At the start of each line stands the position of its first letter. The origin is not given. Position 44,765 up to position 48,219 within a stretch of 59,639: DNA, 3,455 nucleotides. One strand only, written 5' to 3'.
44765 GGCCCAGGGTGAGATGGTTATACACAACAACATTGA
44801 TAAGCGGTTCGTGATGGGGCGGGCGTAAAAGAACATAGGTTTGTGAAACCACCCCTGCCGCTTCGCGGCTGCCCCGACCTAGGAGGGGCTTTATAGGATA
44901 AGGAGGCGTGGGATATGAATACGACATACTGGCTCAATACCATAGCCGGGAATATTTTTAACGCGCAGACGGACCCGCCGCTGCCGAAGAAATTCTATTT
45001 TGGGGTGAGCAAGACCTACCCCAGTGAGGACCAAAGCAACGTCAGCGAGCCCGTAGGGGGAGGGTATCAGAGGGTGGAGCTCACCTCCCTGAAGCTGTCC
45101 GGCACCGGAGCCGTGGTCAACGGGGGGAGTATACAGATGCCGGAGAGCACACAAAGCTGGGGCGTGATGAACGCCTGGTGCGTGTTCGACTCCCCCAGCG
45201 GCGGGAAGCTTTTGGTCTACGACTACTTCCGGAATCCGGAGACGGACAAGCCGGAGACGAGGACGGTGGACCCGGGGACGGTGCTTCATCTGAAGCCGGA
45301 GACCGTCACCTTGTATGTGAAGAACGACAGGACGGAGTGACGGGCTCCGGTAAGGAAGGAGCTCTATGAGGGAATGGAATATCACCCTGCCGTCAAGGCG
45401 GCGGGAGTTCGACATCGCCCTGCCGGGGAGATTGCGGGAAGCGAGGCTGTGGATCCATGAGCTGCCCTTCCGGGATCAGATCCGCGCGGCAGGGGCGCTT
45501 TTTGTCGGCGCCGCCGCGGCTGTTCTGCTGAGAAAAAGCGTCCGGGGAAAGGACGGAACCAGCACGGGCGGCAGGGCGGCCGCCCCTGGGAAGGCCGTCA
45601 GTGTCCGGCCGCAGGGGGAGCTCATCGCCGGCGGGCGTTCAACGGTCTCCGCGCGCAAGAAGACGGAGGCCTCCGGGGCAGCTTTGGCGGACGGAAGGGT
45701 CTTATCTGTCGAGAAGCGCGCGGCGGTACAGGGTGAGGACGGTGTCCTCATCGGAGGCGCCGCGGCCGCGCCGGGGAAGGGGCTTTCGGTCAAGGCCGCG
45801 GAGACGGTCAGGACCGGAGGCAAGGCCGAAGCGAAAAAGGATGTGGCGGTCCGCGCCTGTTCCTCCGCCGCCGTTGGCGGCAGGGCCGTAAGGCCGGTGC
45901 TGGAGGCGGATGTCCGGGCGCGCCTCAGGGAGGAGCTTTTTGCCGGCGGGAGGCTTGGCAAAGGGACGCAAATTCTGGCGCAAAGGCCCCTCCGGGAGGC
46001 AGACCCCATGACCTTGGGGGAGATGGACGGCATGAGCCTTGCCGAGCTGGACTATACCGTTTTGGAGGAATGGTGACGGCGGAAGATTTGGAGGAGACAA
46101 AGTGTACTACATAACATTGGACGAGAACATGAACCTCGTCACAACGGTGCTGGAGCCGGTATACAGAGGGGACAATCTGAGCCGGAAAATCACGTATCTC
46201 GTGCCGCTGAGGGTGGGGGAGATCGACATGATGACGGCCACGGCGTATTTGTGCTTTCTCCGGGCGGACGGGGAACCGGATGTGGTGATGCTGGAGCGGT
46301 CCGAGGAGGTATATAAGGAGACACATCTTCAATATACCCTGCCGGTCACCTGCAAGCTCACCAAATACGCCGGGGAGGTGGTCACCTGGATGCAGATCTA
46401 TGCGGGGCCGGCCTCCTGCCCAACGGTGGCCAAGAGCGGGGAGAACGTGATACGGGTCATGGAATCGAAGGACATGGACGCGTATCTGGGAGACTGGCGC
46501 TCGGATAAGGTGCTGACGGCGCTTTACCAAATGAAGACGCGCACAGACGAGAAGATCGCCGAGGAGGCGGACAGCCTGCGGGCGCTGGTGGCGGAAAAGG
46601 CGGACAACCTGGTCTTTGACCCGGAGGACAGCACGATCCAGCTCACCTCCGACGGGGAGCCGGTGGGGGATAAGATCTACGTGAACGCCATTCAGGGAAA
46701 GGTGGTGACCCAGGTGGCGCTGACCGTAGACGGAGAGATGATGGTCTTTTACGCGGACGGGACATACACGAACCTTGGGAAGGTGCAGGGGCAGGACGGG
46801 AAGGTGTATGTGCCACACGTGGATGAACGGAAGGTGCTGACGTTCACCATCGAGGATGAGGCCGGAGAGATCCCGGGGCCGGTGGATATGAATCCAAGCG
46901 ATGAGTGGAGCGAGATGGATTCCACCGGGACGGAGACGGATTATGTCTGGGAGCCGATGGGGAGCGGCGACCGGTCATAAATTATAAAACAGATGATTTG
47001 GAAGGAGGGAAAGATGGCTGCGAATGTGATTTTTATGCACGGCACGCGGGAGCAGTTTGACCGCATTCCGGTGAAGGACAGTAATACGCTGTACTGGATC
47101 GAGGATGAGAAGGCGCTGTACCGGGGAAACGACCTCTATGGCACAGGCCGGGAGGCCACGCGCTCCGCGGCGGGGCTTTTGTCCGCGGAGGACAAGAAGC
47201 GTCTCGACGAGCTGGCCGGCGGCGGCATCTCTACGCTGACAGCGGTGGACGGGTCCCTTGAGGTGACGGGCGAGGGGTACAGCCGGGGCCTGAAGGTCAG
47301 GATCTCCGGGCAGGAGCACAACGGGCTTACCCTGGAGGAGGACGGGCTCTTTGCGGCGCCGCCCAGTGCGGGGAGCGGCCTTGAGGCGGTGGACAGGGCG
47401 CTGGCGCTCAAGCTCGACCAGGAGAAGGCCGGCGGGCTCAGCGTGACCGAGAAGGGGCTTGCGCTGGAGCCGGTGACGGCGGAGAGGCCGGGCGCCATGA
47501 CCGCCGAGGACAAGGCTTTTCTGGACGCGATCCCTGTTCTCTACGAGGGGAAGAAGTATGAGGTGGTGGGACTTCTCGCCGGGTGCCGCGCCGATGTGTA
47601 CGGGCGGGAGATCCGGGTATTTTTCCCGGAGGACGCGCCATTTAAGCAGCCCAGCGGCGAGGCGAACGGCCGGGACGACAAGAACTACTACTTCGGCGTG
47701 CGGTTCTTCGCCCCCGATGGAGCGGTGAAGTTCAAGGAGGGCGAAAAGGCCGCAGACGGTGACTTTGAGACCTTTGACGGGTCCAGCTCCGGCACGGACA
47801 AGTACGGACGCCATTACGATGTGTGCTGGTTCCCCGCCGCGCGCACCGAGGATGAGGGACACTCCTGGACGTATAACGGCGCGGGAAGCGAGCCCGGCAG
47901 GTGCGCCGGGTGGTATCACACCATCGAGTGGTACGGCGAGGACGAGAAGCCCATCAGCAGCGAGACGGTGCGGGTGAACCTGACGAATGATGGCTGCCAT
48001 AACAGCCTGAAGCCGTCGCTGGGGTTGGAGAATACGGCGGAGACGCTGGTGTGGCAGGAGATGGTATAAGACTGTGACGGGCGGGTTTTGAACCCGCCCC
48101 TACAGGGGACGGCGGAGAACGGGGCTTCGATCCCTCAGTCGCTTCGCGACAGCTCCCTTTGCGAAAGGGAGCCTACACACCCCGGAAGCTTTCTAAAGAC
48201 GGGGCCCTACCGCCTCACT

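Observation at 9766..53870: Thirteen intergenic gaps are filled by mosaic arrays of short GC-rich hairpin units with compensatory stem changes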

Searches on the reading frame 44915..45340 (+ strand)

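Call 46: search_protein_families(library=pfam, proteins=[window:44915-45340:+], max_evalue=0.01)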
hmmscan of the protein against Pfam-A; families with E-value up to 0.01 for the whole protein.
window:44915-45340:+ (141 aa): 1 family
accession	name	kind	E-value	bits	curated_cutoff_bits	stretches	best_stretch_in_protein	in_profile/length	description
PF23140.1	Gp80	-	1.1e-14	55.3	27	1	3-110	3-111/128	Podophage GP4 fiber I protein gp80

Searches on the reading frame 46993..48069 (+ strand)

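Call 46: search_protein_families(library=pfam, proteins=[window:46993-48069:+], max_evalue=0.01)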
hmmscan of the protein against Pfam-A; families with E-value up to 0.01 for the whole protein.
window:46993-48069:+ (358 aa): 1 family
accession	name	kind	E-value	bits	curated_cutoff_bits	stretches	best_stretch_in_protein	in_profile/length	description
PF24243.1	Phage_tail_C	-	1.9e-05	24.4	23.7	1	17-36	6-25/26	Phage tail tip domain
